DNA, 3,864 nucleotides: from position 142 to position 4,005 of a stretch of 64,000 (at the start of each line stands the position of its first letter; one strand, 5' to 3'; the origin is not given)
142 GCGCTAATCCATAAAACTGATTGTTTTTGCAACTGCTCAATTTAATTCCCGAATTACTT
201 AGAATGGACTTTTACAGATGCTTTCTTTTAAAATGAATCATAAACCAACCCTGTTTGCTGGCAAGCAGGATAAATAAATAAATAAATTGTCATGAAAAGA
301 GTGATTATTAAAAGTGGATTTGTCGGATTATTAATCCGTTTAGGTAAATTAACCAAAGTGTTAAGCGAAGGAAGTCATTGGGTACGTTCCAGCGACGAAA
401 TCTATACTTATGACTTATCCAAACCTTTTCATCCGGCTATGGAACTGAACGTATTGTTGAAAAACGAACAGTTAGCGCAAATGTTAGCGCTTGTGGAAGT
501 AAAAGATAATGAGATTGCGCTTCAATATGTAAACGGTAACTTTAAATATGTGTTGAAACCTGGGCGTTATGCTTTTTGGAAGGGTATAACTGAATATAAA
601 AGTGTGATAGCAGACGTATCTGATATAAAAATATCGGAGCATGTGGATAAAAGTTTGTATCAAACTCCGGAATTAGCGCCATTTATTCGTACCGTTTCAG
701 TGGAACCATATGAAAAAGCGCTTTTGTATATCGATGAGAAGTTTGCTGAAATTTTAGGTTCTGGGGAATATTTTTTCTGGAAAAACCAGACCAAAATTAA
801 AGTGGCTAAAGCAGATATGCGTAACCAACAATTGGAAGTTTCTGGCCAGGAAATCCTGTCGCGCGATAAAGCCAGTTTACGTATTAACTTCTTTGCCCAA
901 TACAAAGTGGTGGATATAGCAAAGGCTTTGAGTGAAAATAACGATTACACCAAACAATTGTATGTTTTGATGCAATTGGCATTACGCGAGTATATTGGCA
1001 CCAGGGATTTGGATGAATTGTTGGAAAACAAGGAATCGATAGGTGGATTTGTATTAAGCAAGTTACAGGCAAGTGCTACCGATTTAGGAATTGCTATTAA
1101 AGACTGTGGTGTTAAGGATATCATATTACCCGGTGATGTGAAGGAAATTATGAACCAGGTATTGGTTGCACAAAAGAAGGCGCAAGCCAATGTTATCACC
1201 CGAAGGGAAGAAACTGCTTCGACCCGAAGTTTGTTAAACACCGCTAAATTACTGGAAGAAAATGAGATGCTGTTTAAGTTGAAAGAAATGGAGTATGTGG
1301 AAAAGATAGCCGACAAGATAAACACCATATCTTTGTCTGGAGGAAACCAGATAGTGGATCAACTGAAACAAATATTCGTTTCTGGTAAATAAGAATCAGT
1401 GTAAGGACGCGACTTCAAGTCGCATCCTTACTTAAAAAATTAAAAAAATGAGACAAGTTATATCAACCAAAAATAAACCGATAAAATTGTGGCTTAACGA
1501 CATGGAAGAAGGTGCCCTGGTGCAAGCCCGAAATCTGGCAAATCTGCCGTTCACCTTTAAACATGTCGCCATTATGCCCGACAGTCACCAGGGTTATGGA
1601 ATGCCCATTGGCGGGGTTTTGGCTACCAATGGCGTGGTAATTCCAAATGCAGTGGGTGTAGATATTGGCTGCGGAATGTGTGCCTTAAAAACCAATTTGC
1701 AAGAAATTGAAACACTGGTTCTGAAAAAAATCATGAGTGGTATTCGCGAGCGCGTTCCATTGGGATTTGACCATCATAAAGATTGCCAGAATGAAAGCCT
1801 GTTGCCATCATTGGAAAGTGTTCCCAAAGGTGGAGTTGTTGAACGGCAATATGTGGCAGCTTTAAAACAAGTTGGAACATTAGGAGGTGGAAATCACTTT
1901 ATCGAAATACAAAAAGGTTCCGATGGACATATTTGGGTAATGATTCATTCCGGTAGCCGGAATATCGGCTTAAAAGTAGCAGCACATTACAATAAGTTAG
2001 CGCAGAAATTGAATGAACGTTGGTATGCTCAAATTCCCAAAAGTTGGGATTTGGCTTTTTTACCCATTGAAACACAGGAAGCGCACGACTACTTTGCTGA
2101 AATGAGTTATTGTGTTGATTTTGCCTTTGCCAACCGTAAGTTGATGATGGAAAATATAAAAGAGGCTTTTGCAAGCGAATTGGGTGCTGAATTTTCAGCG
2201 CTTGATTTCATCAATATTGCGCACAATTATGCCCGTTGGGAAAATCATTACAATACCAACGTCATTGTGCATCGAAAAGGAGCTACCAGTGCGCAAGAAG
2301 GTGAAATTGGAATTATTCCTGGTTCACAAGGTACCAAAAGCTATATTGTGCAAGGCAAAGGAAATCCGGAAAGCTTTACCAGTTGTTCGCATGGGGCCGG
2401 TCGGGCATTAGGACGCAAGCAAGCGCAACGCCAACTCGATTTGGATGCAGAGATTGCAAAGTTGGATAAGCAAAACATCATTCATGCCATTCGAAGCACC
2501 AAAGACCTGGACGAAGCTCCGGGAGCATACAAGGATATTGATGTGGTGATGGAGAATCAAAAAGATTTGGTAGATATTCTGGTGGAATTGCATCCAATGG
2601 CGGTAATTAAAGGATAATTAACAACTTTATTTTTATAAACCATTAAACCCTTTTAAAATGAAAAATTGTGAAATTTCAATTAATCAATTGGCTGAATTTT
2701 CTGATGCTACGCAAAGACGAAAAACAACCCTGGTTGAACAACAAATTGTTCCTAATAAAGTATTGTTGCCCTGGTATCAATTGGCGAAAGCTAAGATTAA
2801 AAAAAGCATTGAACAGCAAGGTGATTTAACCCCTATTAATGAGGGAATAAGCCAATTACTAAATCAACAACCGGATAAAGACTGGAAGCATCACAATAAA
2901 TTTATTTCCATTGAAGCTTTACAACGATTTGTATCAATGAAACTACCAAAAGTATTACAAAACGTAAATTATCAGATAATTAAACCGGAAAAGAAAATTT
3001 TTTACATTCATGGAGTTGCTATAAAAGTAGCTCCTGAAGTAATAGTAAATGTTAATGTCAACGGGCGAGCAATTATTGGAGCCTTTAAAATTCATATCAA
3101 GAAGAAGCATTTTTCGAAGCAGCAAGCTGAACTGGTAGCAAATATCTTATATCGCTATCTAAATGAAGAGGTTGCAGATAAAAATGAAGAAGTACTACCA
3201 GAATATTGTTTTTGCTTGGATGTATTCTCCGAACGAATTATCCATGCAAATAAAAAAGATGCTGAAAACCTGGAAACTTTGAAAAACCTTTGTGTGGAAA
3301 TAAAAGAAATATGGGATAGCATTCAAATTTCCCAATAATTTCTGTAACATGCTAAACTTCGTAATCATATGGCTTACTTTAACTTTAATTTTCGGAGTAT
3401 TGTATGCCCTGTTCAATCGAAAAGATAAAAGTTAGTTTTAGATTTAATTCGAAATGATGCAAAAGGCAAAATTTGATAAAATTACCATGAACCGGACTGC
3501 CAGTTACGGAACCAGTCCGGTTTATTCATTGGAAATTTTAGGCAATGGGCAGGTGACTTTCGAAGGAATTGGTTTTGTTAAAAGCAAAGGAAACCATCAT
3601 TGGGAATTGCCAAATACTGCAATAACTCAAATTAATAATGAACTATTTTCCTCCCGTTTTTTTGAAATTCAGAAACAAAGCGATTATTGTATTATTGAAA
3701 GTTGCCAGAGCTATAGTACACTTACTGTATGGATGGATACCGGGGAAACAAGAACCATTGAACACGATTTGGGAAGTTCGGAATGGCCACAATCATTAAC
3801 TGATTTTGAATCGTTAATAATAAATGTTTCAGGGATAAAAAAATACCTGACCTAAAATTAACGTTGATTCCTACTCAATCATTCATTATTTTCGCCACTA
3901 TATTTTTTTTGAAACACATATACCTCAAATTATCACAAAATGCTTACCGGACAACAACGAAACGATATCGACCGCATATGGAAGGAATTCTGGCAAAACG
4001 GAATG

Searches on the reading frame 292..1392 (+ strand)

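Call 93: search_protein_families(library=pfam, proteins=[window:292-1392:+], max_evalue=0.01)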
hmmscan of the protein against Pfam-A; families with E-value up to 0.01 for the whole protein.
window:292-1392:+ (366 aa): 2 families
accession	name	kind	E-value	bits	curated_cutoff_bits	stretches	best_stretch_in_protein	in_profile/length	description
PF01145.31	Band_7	-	3e-32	112.5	23.6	2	136-307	2-175/176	SPFH domain / Band 7 family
PF13421.11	Band_7_1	-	0.0097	16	24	0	215-289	129-205/211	SPFH domain-Band 7 family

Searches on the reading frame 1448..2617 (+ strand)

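Call 93: search_protein_families(library=pfam, proteins=[window:1448-2617:+], max_evalue=0.01)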
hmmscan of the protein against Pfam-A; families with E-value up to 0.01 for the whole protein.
window:1448-2617:+ (389 aa): 1 family
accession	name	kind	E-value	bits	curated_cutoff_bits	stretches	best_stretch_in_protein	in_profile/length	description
PF01139.22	RtcB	-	2.6e-115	386.5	27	1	26-389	1-426/426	tRNA-splicing ligase RtcB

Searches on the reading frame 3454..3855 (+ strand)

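Call 93: search_protein_families(library=pfam, proteins=[window:3454-3855:+], max_evalue=0.01)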
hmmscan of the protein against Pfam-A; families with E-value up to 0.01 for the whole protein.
window:3454-3855:+ (133 aa): 1 family
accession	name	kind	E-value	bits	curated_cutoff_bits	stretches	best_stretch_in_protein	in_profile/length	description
PF20033.5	DUF6438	-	3.9e-20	72.7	30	1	8-124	1-114/116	Domain of unknown function (DUF6438)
